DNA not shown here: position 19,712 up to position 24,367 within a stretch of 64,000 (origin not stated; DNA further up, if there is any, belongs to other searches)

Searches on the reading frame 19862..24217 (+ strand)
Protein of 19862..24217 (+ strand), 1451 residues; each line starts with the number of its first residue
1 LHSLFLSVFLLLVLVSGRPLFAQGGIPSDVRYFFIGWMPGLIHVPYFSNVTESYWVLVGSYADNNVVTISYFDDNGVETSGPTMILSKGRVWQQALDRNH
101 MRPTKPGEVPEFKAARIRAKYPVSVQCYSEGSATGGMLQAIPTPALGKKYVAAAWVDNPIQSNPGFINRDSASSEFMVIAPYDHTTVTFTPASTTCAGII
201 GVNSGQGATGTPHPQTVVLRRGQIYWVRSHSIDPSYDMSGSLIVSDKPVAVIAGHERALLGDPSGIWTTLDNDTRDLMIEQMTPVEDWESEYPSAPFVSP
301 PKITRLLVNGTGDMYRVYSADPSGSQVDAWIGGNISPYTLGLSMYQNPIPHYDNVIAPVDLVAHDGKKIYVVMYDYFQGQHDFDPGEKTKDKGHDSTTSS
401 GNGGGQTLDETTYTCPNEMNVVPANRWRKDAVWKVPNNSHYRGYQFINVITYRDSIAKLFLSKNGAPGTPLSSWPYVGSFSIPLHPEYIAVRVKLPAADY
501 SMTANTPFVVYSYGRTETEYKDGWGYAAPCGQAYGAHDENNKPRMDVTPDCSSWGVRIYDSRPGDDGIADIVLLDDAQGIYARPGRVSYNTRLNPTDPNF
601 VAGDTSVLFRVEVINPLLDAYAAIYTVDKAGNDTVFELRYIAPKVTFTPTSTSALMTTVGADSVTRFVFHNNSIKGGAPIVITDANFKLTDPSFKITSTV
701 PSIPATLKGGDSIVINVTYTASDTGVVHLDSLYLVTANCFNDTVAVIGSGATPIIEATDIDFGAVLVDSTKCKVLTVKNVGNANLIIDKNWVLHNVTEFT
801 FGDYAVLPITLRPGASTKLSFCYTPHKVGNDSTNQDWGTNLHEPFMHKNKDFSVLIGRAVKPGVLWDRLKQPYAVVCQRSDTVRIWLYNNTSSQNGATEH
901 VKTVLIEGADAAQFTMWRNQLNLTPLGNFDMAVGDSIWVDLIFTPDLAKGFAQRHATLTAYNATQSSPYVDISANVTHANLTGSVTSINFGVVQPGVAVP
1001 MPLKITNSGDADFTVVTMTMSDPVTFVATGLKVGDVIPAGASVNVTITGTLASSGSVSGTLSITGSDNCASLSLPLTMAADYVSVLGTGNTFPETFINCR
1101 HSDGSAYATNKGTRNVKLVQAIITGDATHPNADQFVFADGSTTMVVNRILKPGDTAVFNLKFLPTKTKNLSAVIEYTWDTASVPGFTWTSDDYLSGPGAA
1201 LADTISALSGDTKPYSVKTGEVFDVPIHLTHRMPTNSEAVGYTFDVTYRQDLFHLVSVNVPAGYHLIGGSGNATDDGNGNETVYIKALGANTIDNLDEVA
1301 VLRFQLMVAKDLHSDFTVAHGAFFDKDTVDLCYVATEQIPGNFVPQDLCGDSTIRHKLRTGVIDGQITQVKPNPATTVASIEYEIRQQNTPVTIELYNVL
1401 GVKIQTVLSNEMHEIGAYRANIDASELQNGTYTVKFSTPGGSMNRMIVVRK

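Call 9: search_protein_families(library=pfam, proteins=[window:19862-24217:+], max_evalue=0.001)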
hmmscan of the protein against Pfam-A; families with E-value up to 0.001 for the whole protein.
window:19862-24217:+ (1451 aa): 7 families
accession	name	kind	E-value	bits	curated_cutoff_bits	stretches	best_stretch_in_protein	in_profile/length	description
PF17517.7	IgGFc_binding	-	7e-29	101.5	25.6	1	140-514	5-297/297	IgGFc binding protein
PF22544.2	HYDIN_VesB_CFA65-like_Ig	-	2.1e-12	47.6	25.5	1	758-831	8-78/100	HYDIN/CFA65/VesB-like, Ig-like domain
PF15780.11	ASH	-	1.1e-08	35.6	27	0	986-1068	12-93/98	Abnormal spindle-like microcephaly-assoc'd, ASPM-SPD-2-Hydin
PF18962.6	Por_Secre_tail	-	2.1e-08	34.8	27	1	1372-1447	3-74/75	Secretion system C-terminal sorting domain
PF22073.2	Cep192_D4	-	9.6e-07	29.4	35.5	0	758-830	9-85/112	Cep192 domain 4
PF07610.17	DUF1573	-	1.6e-05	25.3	26.1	0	756-829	4-73/98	Protein of unknown function (DUF1573)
PF21633.3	MOV-10_Ig-like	-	0.0003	21.3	27.4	0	772-829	35-96/126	Helicase MOV-10, Ig-like domain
